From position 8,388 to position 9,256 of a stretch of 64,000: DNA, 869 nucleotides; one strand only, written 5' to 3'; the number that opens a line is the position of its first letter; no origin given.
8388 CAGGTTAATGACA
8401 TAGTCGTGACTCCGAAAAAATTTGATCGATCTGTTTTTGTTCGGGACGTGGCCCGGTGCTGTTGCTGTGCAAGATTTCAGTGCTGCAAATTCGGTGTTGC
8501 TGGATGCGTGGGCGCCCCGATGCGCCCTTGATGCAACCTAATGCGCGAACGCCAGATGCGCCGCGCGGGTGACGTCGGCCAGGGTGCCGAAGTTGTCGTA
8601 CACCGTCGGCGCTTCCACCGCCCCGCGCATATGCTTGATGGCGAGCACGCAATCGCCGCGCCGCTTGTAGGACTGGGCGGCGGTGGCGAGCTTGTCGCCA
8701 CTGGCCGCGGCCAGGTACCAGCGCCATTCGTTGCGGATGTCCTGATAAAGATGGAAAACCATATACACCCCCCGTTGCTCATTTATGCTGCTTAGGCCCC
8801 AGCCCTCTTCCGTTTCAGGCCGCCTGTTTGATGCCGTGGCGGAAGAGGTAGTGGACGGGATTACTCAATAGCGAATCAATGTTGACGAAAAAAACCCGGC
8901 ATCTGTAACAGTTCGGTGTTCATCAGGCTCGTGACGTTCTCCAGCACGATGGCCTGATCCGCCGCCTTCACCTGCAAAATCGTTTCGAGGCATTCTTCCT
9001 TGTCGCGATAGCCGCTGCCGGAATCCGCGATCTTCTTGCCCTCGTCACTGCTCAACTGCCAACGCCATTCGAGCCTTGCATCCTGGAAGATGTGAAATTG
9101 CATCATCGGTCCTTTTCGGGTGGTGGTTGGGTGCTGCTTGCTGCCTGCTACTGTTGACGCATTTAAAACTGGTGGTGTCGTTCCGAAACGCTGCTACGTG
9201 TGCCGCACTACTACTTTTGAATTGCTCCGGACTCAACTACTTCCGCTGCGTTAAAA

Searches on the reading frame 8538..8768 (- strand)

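Call 80: search_protein_families(library=pfam, proteins=[window:8538-8768:-], max_evalue=0.001)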
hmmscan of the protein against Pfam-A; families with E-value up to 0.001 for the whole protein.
window:8538-8768:- (76 aa): 1 family
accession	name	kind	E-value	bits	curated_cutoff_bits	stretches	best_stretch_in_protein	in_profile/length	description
PF07411.17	DUF1508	-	0.00011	22.4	22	1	13-58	4-48/48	Domain of unknown function (DUF1508)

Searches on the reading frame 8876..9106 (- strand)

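Call 80: search_protein_families(library=pfam, proteins=[window:8876-9106:-], max_evalue=0.001)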
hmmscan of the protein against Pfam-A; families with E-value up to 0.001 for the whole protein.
window:8876-9106:- (76 aa): 1 family
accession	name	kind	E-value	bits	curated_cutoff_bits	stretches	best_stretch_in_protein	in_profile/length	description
PF07411.17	DUF1508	-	1.8e-05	25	22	1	13-48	5-39/48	Domain of unknown function (DUF1508)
